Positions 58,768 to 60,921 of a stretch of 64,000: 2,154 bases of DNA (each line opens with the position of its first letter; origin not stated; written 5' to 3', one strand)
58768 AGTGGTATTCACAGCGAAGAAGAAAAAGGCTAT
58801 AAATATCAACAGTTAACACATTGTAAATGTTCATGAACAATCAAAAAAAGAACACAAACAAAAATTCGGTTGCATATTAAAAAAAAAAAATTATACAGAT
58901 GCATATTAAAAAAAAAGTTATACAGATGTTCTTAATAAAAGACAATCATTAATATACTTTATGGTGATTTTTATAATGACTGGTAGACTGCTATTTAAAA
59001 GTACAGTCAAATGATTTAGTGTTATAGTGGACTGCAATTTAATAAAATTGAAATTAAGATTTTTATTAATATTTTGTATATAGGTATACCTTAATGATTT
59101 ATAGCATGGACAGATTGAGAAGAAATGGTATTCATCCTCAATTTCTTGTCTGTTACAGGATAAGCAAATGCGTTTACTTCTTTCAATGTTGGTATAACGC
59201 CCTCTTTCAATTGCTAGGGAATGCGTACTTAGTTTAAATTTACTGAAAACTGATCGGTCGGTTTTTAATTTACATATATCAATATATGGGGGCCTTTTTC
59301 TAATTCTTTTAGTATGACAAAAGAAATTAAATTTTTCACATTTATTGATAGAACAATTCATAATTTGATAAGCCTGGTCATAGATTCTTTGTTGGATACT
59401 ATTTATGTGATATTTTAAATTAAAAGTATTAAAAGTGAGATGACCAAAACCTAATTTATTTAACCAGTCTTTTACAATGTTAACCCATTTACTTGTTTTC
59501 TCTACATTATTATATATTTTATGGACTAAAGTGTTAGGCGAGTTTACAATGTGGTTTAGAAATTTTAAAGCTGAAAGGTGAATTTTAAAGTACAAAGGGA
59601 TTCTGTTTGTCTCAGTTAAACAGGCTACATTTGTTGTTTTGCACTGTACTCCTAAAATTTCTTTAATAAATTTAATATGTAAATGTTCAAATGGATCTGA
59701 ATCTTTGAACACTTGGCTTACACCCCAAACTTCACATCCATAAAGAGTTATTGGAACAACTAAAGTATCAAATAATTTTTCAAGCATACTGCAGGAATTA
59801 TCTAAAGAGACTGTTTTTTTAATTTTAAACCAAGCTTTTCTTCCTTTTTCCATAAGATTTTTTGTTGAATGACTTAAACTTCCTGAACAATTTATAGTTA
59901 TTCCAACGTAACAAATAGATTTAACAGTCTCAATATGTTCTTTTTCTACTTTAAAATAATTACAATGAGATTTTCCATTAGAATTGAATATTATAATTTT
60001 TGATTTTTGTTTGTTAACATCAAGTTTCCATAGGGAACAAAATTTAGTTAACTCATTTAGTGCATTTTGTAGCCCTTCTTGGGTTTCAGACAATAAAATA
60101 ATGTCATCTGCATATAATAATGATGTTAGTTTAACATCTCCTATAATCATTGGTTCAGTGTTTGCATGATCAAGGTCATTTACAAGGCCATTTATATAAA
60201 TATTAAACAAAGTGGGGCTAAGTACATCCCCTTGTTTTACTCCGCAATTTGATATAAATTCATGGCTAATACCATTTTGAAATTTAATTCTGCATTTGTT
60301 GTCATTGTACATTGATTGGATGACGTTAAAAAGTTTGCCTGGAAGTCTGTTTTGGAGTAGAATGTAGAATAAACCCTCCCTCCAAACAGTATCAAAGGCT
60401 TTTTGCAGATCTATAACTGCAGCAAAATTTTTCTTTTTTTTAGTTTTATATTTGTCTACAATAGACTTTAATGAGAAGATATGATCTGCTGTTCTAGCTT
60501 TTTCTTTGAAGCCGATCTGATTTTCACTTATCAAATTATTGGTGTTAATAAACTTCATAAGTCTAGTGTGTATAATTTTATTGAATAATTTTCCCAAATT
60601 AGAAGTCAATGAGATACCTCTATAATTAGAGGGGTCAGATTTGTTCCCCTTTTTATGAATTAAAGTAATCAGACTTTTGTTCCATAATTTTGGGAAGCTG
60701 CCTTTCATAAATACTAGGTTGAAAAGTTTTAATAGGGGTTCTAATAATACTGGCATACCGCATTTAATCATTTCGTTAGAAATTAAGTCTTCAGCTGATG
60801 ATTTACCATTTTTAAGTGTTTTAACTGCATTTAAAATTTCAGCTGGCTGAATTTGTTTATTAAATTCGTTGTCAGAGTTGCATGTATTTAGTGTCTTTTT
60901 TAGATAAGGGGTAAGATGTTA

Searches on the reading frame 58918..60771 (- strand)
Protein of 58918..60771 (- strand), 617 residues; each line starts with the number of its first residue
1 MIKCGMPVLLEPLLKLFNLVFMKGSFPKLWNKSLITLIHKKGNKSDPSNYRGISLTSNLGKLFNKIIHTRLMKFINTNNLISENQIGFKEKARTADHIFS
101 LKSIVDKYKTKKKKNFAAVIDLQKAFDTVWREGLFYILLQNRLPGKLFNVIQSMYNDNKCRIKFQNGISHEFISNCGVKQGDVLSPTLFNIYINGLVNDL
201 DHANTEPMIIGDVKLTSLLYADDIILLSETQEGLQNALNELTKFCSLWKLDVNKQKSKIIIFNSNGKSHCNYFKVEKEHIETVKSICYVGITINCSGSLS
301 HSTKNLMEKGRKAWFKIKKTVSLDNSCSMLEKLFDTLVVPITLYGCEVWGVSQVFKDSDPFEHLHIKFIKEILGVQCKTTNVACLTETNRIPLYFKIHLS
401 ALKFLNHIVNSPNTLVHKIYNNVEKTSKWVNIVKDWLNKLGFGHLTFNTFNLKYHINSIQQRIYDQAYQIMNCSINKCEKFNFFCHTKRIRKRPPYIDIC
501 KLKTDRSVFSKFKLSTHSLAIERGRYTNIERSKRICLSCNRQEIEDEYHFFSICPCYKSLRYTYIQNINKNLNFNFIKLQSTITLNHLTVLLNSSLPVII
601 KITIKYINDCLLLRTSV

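Call 34: search_protein_families(library=pfam, proteins=[window:58918-60771:-], max_evalue=0.001)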
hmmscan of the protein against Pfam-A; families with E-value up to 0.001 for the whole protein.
window:58918-60771:- (617 aa): 1 family
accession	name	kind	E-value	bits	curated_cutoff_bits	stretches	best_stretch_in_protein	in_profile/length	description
PF00078.32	RVT_1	-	3.2e-43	148.3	29.6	1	38-293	1-205/205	Reverse transcriptase (RNA-dependent DNA polymerase)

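Call 35: find_homologous_proteins(query=window:58918-60771:-, max_evalue=1e-20)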
Query window:58918-60771:- (617 aa): 526 proteins with E <= 1e-20 among 6926 candidates; the best 120 are listed.
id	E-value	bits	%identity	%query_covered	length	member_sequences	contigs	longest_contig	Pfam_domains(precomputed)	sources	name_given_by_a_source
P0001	0.0e+0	1201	97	88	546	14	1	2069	PF00078.33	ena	-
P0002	1.3e-257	874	63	100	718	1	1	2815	PF00078.33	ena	-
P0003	5.5e-227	773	59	99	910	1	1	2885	PF00078.33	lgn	-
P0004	2.3e-209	715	68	76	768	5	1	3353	PF00078.33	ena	-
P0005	1.0e-204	700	56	92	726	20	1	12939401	PF00078.33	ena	-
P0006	1.0e-197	676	53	100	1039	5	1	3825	PF00078.33,PF14529.13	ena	-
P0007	1.3e-190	653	51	100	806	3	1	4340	PF00078.33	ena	-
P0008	1.0e-188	647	51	100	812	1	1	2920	PF00078.33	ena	-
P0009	2.8e-188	645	51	100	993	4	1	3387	PF00078.33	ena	-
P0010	1.3e-184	633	53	96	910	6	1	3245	PF00078.33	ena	-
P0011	2.2e-183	629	52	92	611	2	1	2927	PF00078.33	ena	-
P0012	3.1e-179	615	49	99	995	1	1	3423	PF00078.33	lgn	-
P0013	8.3e-177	607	52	88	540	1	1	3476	PF00078.33,PF05085.18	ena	-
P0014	7.5e-175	601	48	100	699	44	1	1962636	PF00078.33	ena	-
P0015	2.2e-173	596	58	75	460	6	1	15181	PF00078.33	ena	-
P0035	3.2e-112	394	65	44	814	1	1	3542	PF00078.33,PF14529.13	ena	-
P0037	2.6e-110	388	55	53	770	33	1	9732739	PF00078.33,PF14529.13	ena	-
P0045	4.1e-105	371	37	95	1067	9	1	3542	PF00078.33,PF14529.13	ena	-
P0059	2.1e-102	362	41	72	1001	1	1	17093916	PF00078.33,PF14529.13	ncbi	ncbi:uncharacterized protein LOC144904189 [Branchiostoma floridae x Branchiostoma belcheri]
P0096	9.7e-93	330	39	69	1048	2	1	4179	PF00078.33,PF14529.13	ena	-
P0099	3.9e-92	328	41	68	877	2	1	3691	PF00078.33,PF14529.13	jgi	jgi:hypothetical protein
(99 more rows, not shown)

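Call 36: find_encoding_contigs(protein=P0001, flank=3000, max_places=4)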
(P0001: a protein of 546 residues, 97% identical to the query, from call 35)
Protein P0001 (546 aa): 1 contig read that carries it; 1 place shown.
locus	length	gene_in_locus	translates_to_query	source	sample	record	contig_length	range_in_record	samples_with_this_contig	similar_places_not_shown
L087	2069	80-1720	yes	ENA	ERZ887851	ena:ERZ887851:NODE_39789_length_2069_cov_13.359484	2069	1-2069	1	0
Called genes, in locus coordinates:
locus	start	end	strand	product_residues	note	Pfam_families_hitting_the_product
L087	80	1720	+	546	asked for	PF00078:RVT_1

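Call 37: find_encoding_contigs(protein=P0005, flank=2000, max_places=3)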
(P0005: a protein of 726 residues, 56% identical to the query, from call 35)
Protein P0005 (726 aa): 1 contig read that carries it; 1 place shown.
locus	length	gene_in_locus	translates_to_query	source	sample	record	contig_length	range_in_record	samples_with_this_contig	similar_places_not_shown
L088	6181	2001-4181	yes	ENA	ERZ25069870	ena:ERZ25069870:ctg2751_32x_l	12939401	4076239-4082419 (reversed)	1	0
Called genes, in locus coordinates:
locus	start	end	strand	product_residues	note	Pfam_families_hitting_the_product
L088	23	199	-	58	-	-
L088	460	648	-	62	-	-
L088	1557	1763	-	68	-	-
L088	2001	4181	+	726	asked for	PF00078:RVT_1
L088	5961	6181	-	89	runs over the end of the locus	PF01699:Na_Ca_ex (weak)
